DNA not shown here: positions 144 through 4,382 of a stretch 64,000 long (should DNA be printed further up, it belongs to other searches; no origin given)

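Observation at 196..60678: Ten copies of a 66-nt promoter module: two tandem TTGCGY-N4-TTCACG units at a fixed 32-nt distance from an extended -10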

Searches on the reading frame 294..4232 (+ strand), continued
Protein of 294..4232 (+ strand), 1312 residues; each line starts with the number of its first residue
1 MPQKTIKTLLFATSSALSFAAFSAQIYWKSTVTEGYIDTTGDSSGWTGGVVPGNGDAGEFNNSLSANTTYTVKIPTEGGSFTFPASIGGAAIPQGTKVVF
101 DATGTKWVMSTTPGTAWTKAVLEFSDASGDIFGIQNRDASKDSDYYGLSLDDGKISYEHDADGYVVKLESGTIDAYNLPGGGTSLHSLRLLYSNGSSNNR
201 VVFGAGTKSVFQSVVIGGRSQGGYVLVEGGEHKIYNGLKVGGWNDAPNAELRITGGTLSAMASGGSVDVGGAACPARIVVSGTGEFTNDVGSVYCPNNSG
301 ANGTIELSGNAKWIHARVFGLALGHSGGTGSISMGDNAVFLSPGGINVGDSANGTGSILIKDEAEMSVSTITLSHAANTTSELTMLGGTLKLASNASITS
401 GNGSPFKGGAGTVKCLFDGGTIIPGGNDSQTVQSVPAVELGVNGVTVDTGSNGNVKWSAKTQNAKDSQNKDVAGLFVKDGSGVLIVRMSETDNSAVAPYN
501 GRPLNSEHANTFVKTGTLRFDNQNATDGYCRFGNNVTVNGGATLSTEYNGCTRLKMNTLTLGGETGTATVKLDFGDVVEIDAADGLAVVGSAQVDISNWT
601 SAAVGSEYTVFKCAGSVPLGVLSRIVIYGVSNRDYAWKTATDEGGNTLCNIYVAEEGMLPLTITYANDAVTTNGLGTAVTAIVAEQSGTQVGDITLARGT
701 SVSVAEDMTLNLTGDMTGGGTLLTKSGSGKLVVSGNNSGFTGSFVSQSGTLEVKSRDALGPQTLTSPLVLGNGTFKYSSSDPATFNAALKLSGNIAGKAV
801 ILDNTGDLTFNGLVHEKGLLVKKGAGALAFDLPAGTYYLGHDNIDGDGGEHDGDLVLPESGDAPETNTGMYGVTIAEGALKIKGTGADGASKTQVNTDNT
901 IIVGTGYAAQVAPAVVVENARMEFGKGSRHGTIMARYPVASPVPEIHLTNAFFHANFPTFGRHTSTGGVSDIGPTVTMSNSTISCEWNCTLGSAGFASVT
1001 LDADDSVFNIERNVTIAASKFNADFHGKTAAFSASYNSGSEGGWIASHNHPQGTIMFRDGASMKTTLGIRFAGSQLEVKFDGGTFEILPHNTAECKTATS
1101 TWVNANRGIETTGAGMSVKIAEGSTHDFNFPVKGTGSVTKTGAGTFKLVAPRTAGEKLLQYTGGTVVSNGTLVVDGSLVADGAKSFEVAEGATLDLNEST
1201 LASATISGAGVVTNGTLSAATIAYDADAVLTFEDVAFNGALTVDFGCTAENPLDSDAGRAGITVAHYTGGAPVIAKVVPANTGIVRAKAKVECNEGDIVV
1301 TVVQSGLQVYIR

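Call 46: search_protein_families(library=ncbifam, proteins=[L139:5322-6479:-, P0015, P0057], max_evalue=0.001)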
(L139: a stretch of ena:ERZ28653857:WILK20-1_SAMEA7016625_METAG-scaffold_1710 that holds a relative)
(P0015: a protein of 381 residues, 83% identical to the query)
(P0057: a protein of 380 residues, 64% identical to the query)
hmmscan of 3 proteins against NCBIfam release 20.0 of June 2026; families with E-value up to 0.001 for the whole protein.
L139:5322-6479:- (385 aa): 23 families
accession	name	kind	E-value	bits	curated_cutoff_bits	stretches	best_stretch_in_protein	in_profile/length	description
NF006902.0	PRK09393.1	equivalog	4e-14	52.5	425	1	272-377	217-322/327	transcriptional regulator FtrA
NF010028.0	PRK13503.1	equivalog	2e-10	40.5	288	1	249-376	144-272/278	HTH-type transcriptional activator RhaS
NF010025.2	PRK13500.1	equivalog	1.1e-09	38.3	525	1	293-377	194-278/282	HTH-type transcriptional activator RhaR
NF010027.0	PRK13502.1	equivalog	3.9e-08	33.1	384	1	293-375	194-276/282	HTH-type transcriptional activator RhaR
NF007860.0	PRK10572.1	equivalog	4.1e-08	32.4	208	1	262-377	170-285/292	arabinose operon transcriptional regulator AraC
NF047341.1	lactose_RbsR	equivalog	7.7e-08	32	382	1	74-268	141-329/331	ribose utilization transcriptional repressor RbsR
TIGR04094.1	adjacent_YSIRK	equivalog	1e-07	31.3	200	1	272-373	282-382/383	YSIRK-targeted surface antigen transcriptional regulator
NF007075.0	PRK09526.1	subfamily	1.5e-07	30.7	340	1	73-278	143-342/358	LacI family DNA-binding transcriptional regulator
NF010026.0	PRK13501.1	equivalog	2.5e-07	30.2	363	1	294-376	195-277/290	HTH-type transcriptional activator RhaR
NF049968.1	QhpR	equivalog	2.6e-07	30.1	250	1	290-374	201-284/284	AraC-like transcriptional regulator QhpR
NF052440.1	TransRegGNTRPSEAE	equivalog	1.2e-06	27.8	400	1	18-252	82-319/333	HTH-type transcriptional regulator GntR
NF047788.1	TransRegPocR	equivalog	1.5e-06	27.7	500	1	267-376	181-290/296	transcriptional regulator PocR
NF049932.1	TranspRegBtr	equivalog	2.5e-06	26.3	900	1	274-375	163-264/531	bacillibactin transport transcriptional regulator Btr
NF047455.1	TF_Staph_AryK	equivalog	3.9e-06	25.4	850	1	266-377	148-259/759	transcriptional regulator AryK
NF007584.0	PRK10219.1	equivalog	1.1e-05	25.7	174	1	277-375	7-105/107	superoxide response transcriptional regulator SoxS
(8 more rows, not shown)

P0015 (381 aa): 28 families (the best 25 are shown)
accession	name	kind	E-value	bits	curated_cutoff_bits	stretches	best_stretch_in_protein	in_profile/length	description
NF006902.0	PRK09393.1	equivalog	2.2e-13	50.1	425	1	273-377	217-321/327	transcriptional regulator FtrA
NF010025.2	PRK13500.1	equivalog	7.9e-10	38.7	525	1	293-377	193-277/282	HTH-type transcriptional activator RhaR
NF047341.1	lactose_RbsR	equivalog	1.2e-09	38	382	1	75-269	141-329/331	ribose utilization transcriptional repressor RbsR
TIGR04094.1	adjacent_YSIRK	equivalog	8.8e-09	34.8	200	1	269-374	278-382/383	YSIRK-targeted surface antigen transcriptional regulator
NF010028.0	PRK13503.1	equivalog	1e-08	34.9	288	1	252-377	146-272/278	HTH-type transcriptional activator RhaS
NF010027.0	PRK13502.1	equivalog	2.3e-08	33.9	384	1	294-376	194-276/282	HTH-type transcriptional activator RhaR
NF049968.1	QhpR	equivalog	4.8e-08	32.5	250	1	289-375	199-284/284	AraC-like transcriptional regulator QhpR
NF052440.1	TransRegGNTRPSEAE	equivalog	7.5e-08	31.8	400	1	20-258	83-324/333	HTH-type transcriptional regulator GntR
NF007075.0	PRK09526.1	subfamily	7.8e-08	31.6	340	1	164-280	230-343/358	LacI family DNA-binding transcriptional regulator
NF007860.0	PRK10572.1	equivalog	3.2e-07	29.5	208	1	262-378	169-285/292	arabinose operon transcriptional regulator AraC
NF010026.0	PRK13501.1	equivalog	4e-07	29.5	363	1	297-377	197-277/290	HTH-type transcriptional activator RhaR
NF047455.1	TF_Staph_AryK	equivalog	2.5e-06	26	850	1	265-377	146-258/759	transcriptional regulator AryK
NF049932.1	TranspRegBtr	equivalog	3.4e-06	25.9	900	1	272-377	160-265/531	bacillibactin transport transcriptional regulator Btr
NF007584.0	PRK10219.1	equivalog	5.1e-06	26.8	174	1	278-370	7-99/107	superoxide response transcriptional regulator SoxS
NF007693.0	PRK10371.1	equivalog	8.5e-06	25.2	253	1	266-376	188-298/309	transcriptional regulator MelR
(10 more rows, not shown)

P0057 (380 aa): 24 families
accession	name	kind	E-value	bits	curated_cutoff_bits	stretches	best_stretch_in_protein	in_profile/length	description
NF006902.0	PRK09393.1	equivalog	2.4e-11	43.4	425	1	272-376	217-321/327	transcriptional regulator FtrA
NF007693.0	PRK10371.1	equivalog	8.3e-09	35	253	1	271-375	194-298/309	transcriptional regulator MelR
NF007860.0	PRK10572.1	equivalog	8.1e-08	31.4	208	1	266-377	174-285/292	arabinose operon transcriptional regulator AraC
NF007584.0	PRK10219.1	equivalog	2.2e-07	31.2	174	1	277-358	7-88/107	superoxide response transcriptional regulator SoxS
NF007075.0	PRK09526.1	subfamily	1e-06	27.9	340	1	91-278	158-342/358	LacI family DNA-binding transcriptional regulator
NF052440.1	TransRegGNTRPSEAE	equivalog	1.1e-06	28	400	1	99-248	165-315/333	HTH-type transcriptional regulator GntR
NF007743.0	PRK10423.1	equivalog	1.5e-06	27.5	531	1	73-263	138-327/330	ribose operon transcriptional repressor RbsR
NF047341.1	lactose_RbsR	equivalog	1.7e-06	27.6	382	1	173-268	236-329/331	ribose utilization transcriptional repressor RbsR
NF047913.1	TransRegIdnR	equivalog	4e-06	26.4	500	1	165-249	231-314/331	DNA-binding transcriptional regulator IdnR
TIGR01481.1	ccpA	equivalog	8.3e-06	25.4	442.35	1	175-267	239-329/330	catabolite control protein A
NF012144.2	ramA_TF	equivalog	8.6e-06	26.2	180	1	279-360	9-90/108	RamA family antibiotic efflux transcriptional regulator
NF041686.2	ant_diox_reg_AndR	equivalog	1.7e-05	24.6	350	1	273-352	215-296/321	anthranilate 1,2-dioxygenase regulatory protein AndR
NF049932.1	TranspRegBtr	equivalog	2.2e-05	23.2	900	1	275-374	164-263/531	bacillibactin transport transcriptional regulator Btr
NF047455.1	TF_Staph_AryK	equivalog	3.1e-05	22.4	850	1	265-376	147-258/759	transcriptional regulator AryK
NF010028.0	PRK13503.1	equivalog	3.6e-05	23.3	288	1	263-364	158-260/278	HTH-type transcriptional activator RhaS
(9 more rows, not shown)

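Call 52: list_cluster_members(proteins=[P0010, P0012, P0013, P0014, P0019, P0020, P0021, P0023, P0027, P0029])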
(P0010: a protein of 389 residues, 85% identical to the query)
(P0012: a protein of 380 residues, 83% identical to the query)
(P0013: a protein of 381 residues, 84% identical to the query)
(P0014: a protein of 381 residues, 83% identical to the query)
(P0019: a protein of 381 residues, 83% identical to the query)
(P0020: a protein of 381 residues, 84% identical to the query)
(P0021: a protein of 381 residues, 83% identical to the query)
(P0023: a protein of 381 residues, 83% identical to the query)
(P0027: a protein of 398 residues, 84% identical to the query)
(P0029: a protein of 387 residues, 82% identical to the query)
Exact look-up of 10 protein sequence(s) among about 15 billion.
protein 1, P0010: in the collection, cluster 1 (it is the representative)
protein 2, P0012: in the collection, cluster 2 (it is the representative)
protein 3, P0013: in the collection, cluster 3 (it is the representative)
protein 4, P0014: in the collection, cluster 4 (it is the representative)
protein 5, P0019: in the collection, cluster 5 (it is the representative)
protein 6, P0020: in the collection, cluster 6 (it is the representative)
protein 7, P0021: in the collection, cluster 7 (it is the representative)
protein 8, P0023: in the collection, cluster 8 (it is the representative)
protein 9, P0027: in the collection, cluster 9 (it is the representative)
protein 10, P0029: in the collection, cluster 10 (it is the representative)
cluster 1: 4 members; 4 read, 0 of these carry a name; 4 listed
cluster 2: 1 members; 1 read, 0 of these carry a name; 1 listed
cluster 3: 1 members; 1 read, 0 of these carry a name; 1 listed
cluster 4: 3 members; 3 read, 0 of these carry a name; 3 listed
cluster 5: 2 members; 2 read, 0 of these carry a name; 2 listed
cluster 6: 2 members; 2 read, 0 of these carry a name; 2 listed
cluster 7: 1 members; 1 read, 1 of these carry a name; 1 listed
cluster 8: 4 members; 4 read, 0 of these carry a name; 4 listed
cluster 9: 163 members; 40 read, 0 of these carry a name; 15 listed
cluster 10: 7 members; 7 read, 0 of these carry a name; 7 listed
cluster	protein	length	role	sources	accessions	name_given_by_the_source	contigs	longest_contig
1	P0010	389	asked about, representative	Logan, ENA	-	-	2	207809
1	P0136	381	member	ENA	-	-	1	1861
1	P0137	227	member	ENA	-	-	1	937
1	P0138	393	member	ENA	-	-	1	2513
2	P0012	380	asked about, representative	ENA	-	-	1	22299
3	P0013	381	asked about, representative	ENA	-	-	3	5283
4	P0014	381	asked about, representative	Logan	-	-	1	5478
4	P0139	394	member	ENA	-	-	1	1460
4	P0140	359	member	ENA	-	-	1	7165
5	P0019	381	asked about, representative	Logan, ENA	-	-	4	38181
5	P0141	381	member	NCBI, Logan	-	-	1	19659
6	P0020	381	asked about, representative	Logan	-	-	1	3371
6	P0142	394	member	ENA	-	-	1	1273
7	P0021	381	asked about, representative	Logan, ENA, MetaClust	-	\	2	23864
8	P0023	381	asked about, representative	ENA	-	-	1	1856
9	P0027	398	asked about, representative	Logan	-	-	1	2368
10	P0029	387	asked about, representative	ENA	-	-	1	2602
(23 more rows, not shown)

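Call 53: find_encoding_contigs(protein=P0141, flank=10000, max_places=3)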
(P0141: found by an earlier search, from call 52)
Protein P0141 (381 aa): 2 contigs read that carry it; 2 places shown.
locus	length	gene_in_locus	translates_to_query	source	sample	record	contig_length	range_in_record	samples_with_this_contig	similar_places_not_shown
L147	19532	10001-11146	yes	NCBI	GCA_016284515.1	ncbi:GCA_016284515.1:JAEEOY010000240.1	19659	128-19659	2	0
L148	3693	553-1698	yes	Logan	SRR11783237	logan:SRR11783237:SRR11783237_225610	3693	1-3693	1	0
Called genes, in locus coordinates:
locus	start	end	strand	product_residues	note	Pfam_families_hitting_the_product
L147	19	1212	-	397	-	PF00295:Glyco_hydro_28 (faint)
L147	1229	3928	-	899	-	PF04616:Glyco_hydro_43, PF00754:F5_F8_type_C, PF22633:F5_F8_type_C_2, PF18099:CBM_35_2 (weak)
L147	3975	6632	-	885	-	PF12708:Pect-lyase_RHGA_epim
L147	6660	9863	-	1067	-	PF02837:Glyco_hydro_2_N, PF00703:Glyco_hydro_2, PF02836:Glyco_hydro_2_C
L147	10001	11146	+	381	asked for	PF13407:Peripla_BP_4 (weak), PF13377:Peripla_BP_3, PF12833:HTH_18, PF00165:HTH_AraC (weak)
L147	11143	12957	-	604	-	PF03717:PBP_dimer, PF00905:Transpeptidase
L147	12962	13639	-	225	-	-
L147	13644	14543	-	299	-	PF01795:Methyltransf_5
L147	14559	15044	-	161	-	PF02381:MraZ (faint)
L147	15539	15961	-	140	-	-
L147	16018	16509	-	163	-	-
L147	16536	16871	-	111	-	-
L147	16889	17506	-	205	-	PF11363:DUF3164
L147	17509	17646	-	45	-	-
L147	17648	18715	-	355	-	PF05621:TniB (weak), PF13401:AAA_22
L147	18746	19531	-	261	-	?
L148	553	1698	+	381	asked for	PF13407:Peripla_BP_4 (weak), PF13377:Peripla_BP_3, PF12833:HTH_18, PF00165:HTH_AraC (weak)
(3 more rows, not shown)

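Call 59: find_encoding_contigs(protein=P0118, flank=6000, max_places=3)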
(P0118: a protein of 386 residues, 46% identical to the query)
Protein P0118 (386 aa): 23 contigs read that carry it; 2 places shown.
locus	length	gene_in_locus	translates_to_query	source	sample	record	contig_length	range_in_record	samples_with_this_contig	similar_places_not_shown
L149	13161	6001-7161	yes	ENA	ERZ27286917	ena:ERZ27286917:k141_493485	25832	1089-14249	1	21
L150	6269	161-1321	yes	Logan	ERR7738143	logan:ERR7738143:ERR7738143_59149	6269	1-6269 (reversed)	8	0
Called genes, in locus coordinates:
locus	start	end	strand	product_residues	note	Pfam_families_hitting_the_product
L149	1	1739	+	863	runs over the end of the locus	PF12951:PATR (faint)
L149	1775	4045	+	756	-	PF02638:GHL10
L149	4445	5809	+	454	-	PF02812:ELFV_dehydrog_N, PF00208:ELFV_dehydrog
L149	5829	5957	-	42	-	-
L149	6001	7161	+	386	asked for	PF13407:Peripla_BP_4 (faint), PF13377:Peripla_BP_3, PF12833:HTH_18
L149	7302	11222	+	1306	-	PF02837:Glyco_hydro_2_N, PF22666:Glyco_hydro_2_N2 (weak), PF02836:Glyco_hydro_2_C, PF16353:LacZ_4 (weak), PF02929:Bgal_small_N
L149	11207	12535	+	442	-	-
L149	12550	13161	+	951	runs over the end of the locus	-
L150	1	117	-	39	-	?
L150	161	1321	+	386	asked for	PF13407:Peripla_BP_4 (faint), PF13377:Peripla_BP_3, PF12833:HTH_18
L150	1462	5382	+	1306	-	PF02837:Glyco_hydro_2_N, PF22666:Glyco_hydro_2_N2 (weak), PF02836:Glyco_hydro_2_C, PF16353:LacZ_4 (weak), PF02929:Bgal_small_N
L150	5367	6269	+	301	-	?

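Call 69: find_encoding_contigs(protein=P0052, flank=10000, max_places=3)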
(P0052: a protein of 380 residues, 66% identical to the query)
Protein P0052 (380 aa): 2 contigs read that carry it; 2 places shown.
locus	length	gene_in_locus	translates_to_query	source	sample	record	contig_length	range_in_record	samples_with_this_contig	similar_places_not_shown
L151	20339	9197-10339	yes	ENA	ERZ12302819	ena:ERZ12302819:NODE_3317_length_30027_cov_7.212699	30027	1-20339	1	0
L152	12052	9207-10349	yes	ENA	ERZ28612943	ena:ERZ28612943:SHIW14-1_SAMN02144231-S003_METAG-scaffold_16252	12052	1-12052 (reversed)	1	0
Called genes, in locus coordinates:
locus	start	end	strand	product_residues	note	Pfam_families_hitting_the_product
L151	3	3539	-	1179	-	?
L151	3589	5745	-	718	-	PF17678:Glyco_hydro_92N (weak), PF07971:Glyco_hydro_92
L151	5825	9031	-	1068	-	PF02837:Glyco_hydro_2_N (weak), PF00703:Glyco_hydro_2 (faint), PF02836:Glyco_hydro_2_C (weak)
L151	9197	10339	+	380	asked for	PF13377:Peripla_BP_3, PF12833:HTH_18, PF00165:HTH_AraC (weak)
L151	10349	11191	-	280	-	PF00528:BPD_transp_1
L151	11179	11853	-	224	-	PF02224:Cytidylate_kin, PF13238:AAA_18 (weak)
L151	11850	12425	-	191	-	PF08207:EFP_N, PF01132:EFP, PF09285:Elong-fact-P_C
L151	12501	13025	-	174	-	-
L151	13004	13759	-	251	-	PF03309:Pan_kinase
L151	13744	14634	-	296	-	PF02749:QRPTase_N, PF01729:QRPTase_C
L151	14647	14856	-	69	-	-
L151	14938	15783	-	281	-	PF06707:DUF1194 (faint), PF00092:VWA, PF13519:VWA_2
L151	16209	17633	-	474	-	PF00149:Metallophos, PF12850:Metallophos_2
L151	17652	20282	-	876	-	-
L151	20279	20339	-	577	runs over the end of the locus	-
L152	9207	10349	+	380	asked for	PF13377:Peripla_BP_3, PF12833:HTH_18, PF00165:HTH_AraC (weak)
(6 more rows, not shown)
